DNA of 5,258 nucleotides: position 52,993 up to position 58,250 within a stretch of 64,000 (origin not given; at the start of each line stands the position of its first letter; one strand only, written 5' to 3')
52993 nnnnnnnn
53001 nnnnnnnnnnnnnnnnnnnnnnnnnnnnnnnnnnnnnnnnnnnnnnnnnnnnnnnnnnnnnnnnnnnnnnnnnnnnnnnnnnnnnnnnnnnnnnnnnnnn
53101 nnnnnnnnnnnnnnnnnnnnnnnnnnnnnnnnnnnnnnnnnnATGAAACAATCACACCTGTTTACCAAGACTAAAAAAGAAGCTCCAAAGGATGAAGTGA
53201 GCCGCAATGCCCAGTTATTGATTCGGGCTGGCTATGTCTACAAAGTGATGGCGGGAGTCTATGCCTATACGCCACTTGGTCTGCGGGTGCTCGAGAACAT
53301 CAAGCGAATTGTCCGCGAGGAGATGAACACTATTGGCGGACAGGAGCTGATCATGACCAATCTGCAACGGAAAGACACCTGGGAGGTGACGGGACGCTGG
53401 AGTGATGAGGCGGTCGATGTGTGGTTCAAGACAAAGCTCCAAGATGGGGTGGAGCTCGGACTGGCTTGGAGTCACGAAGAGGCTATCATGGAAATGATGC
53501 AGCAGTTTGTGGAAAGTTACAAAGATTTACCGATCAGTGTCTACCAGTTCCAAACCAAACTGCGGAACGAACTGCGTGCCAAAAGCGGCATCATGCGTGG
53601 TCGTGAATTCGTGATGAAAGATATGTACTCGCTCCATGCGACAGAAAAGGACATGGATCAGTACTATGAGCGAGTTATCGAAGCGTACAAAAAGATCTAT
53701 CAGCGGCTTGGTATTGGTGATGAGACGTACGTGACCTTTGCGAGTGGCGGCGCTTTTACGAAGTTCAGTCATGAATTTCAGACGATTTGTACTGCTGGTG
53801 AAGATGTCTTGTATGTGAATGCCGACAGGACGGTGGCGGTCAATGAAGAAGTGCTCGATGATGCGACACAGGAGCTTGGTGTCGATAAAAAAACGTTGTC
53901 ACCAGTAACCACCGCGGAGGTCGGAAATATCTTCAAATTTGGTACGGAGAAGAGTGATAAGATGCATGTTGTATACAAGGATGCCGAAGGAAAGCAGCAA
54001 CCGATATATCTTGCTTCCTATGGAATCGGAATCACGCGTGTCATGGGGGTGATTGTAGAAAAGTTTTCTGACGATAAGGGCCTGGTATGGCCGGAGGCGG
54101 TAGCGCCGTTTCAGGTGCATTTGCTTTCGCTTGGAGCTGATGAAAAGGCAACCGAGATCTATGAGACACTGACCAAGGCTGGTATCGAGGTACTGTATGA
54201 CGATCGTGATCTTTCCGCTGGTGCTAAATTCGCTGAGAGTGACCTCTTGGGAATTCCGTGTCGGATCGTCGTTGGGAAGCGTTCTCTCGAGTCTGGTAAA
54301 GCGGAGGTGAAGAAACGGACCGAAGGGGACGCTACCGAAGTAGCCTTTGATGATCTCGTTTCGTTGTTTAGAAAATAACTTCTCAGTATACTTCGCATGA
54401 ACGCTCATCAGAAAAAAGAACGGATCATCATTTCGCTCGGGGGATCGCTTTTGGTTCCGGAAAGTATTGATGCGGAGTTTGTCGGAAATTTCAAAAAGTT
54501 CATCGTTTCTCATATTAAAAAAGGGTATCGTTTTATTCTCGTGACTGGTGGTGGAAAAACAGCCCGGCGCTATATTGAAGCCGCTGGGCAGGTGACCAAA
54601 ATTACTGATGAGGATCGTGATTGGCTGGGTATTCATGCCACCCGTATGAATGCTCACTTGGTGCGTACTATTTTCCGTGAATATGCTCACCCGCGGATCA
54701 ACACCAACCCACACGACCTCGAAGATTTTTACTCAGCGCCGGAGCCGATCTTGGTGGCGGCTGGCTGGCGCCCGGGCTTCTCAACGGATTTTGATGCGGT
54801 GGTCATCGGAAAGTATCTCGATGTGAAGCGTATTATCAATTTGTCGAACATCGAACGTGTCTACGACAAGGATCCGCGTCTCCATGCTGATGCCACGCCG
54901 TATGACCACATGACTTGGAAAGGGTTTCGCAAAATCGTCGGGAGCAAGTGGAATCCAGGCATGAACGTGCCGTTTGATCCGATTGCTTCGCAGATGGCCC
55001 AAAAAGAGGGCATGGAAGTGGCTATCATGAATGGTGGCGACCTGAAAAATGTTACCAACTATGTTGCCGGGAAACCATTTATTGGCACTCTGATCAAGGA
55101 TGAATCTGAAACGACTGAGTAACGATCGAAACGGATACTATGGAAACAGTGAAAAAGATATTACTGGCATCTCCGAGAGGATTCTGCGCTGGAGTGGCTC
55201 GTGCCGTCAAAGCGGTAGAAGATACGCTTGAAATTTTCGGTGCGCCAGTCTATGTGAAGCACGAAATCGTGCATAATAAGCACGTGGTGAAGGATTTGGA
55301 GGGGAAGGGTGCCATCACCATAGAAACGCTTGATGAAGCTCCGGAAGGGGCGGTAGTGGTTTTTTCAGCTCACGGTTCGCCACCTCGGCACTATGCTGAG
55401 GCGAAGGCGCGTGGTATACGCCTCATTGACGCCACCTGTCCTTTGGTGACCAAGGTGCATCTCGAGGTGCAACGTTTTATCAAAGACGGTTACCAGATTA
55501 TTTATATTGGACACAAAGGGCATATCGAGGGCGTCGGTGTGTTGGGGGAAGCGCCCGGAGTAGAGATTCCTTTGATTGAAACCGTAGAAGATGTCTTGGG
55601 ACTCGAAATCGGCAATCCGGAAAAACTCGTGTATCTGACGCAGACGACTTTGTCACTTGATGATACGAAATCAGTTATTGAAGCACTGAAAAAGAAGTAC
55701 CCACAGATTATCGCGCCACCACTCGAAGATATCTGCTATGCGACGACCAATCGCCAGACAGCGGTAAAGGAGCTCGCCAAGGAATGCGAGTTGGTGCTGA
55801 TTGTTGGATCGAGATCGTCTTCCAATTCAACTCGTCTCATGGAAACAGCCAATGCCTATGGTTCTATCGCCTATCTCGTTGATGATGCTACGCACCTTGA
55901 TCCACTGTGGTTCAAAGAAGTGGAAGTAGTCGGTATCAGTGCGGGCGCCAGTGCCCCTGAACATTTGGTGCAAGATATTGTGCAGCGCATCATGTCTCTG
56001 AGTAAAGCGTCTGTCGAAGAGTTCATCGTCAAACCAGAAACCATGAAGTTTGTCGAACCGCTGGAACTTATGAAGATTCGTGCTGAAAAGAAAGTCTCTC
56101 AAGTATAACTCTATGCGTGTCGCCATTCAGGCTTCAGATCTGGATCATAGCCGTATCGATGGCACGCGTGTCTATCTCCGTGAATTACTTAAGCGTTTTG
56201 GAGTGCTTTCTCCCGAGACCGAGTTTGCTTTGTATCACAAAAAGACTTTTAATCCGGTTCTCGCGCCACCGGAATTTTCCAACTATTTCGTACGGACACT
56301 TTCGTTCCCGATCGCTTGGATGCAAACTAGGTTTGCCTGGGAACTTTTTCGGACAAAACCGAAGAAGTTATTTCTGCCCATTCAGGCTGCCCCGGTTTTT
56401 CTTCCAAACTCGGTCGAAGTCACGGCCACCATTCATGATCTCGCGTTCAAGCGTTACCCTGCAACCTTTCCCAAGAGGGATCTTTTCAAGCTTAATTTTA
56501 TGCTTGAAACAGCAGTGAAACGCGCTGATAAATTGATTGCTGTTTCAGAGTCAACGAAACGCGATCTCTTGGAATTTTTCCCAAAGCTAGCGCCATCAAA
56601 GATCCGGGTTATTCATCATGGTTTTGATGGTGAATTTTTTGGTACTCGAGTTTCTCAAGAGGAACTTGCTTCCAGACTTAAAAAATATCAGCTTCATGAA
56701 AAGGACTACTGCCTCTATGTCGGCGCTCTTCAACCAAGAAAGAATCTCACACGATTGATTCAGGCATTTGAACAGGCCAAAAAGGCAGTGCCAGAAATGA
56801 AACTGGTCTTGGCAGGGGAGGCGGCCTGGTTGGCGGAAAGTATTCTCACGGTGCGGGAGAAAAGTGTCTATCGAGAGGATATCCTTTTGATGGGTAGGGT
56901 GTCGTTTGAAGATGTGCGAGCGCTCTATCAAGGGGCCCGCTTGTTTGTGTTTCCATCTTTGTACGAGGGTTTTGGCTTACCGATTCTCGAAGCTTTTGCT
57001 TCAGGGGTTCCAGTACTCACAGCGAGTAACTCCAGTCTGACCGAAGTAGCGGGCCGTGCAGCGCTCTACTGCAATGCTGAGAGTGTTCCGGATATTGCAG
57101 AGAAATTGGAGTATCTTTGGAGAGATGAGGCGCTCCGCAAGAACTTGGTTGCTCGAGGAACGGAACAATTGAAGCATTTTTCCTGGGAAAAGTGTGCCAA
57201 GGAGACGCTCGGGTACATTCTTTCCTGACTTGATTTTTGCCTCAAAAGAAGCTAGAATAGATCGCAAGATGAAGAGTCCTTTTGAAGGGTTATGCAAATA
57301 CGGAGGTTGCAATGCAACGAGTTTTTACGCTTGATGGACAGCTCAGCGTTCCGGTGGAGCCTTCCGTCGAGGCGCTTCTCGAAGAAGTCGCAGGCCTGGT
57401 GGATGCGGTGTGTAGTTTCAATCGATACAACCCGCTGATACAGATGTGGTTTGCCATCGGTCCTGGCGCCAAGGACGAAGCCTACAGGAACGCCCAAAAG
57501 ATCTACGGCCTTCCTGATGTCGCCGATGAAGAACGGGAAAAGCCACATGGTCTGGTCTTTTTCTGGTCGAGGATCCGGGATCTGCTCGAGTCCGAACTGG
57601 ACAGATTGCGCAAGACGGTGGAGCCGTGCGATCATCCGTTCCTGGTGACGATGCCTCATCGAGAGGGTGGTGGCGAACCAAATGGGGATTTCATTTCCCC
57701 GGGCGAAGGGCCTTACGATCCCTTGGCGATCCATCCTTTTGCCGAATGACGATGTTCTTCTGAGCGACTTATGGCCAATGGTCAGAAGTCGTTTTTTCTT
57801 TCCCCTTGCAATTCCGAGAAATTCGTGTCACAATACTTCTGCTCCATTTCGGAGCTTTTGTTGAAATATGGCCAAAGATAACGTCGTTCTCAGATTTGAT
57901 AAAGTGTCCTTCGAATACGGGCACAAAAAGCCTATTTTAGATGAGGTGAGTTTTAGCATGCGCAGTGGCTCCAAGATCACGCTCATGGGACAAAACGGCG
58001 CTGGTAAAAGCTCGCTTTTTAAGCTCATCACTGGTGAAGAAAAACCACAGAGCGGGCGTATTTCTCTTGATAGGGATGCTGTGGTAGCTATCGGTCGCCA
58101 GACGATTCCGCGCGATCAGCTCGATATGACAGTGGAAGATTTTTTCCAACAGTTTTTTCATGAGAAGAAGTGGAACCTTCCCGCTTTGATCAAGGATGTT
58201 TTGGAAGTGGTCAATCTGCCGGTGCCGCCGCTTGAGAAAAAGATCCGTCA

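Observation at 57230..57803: Second GC-rich mini-island with its own promoter, SD and terminator (145-aa ORFan)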

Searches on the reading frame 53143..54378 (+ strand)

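Call 8: search_protein_families(library=pfam, proteins=[window:53143-54378:+], max_evalue=0.01)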
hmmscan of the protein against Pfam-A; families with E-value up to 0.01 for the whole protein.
window:53143-54378:+ (411 aa): 2 families
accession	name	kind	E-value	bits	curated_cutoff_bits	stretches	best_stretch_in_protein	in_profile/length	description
PF00587.30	tRNA-synt_2b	-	4.8e-27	95.6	29.3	1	95-307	1-178/179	tRNA synthetase class II core domain (G, H, P, S and T)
PF03129.25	HGTP_anticodon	-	6.4e-20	71.6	21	1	331-410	8-92/94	Anticodon binding domain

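Call 11: search_protein_families(library=ncbifam, proteins=[window:53143-54375:+], max_evalue=0.01)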
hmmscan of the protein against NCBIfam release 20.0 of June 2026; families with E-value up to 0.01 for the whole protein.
window:53143-54375:+ (411 aa): 12 families
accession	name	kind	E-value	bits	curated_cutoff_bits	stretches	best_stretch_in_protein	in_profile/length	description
NF006625.0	PRK09194.1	equivalog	5.3e-126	421.8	558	2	1-243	1-241/559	proline--tRNA ligase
TIGR00409.1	proS_fam_II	equivalog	1e-117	394.4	306.7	2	1-236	1-234/568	proline--tRNA ligase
NF008979.1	PRK12325.1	exception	2.1e-106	356.4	550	2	1-231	1-229/437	proline--tRNA ligase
TIGR00408.1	proS_fam_I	equivalog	2e-42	145.7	437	2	263-409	224-377/475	proline--tRNA ligase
TIGR00418.1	thrS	equivalog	1.3e-28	100.3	383.65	2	32-197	186-351/565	threonine--tRNA ligase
NF003211.1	PRK04173.1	equivalog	2.9e-21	75.9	312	2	293-407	327-452/454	glycine--tRNA ligase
NF003068.0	PRK03991.1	equivalog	1.1e-20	73.5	484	1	38-408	218-587/613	threonine--tRNA ligase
TIGR00389.1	glyS_dimeric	equivalog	3.9e-16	58.7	243.3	2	295-410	437-562/565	glycine--tRNA ligase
TIGR00442.1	hisS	equivalog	9.4e-08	31.4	286.75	1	294-401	302-405/406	histidine--tRNA ligase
NF011500.0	PRK14938.1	equivalog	5.9e-07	28.8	362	1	309-407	261-361/387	Ser-tRNA(Thr) hydrolase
TIGR00414.1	serS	equivalog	1.1e-05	24.7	301.65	0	67-191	193-316/418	serine--tRNA ligase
NF011484.0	PRK14894.1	equivalog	0.003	15.8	1050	0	123-192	158-226/539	glycine--tRNA ligase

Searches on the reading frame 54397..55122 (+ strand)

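Call 8: search_protein_families(library=pfam, proteins=[window:54397-55122:+], max_evalue=0.01)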
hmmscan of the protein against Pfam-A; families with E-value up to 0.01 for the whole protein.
window:54397-55122:+ (241 aa): 1 family
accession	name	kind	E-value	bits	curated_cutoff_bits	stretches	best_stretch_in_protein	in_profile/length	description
PF00696.33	AA_kinase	-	7.4e-27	95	24.9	1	9-212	2-234/234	Amino acid kinase family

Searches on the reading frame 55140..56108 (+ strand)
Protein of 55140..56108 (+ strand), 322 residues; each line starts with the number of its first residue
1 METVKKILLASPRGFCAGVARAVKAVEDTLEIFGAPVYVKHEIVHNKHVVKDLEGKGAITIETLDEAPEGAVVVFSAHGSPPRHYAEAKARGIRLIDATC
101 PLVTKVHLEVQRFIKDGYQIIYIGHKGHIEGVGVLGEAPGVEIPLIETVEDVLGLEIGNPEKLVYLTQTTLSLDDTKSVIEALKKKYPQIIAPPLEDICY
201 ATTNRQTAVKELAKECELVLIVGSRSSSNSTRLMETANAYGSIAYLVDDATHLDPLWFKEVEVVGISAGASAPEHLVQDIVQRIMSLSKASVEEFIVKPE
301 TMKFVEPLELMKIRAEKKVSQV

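Call 8: search_protein_families(library=pfam, proteins=[window:55140-56108:+], max_evalue=0.01)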
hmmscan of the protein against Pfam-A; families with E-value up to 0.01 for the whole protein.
window:55140-56108:+ (322 aa): 1 family
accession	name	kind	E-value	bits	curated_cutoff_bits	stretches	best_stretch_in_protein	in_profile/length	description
PF02401.23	LYTB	-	5.6e-91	305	24.5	1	7-284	1-266/267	LytB protein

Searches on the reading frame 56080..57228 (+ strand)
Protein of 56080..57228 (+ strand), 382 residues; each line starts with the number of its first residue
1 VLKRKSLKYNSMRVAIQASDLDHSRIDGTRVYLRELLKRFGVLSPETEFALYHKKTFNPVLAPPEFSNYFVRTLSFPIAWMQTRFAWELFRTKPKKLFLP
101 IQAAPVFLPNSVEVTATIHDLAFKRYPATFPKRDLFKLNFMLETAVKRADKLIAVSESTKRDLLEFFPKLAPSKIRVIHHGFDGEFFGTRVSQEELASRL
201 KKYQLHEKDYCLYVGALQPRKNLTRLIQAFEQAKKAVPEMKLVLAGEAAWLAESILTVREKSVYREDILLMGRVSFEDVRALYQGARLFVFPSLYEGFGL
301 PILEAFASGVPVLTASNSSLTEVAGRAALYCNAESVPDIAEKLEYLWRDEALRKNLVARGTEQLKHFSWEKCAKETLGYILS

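Call 8: search_protein_families(library=pfam, proteins=[window:56080-57228:+], max_evalue=0.01)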
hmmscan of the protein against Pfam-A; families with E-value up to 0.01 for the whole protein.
window:56080-57228:+ (382 aa): 6 families
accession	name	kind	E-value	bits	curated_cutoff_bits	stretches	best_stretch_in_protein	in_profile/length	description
PF00534.26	Glycos_transf_1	-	4.5e-30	104.9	26.4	1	206-362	13-171/172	Glycosyl transferases group 1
PF13692.12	Glyco_trans_1_4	-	9.1e-26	91.3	27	1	210-349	3-142/142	Glycosyl transferases group 1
PF13524.12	Glyco_trans_1_2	-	1.5e-10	41.6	25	1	229-377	5-143/144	Glycosyl transferase-like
PF20706.3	GT4-conflict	-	2.3e-10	40.5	26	1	146-374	144-383/385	Family 4 Glycosyltransferase in conflict systems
PF13439.12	Glyco_transf_4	-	5.2e-10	40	28.5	1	110-183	95-167/170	Glycosyltransferase Family 4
PF08323.17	Glyco_transf_5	-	0.0094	16.1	22.7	0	111-166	158-227/239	Starch synthase catalytic domain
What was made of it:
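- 56080..57228 (+): Context: GT4 glycosyltransferase, the upstream border of the slot (relatives start at the ATG at 56113, giving 371 aa). Pfam Glycos_transf_1 4.5e-30 (call 8).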

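Call 31: search_protein_families(library=padloc, proteins=[window:56080-57225:+], max_evalue=0.01)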
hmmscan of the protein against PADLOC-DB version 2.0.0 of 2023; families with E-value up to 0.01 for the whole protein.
window:56080-57225:+ (382 aa): 0 families

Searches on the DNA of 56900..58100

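Call 56: search_rna_families(source=window, start=56900, end=58100, threshold=evalue, max_evalue=1)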
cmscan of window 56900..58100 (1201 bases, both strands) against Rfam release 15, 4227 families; matches with E-value up to 1: 0.
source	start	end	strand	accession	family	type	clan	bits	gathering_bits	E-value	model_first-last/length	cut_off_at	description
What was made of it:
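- There is no Rfam match (call 56).
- Tried and rejected: Rfam scan of 56900-58100: no RNA family (call 56).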
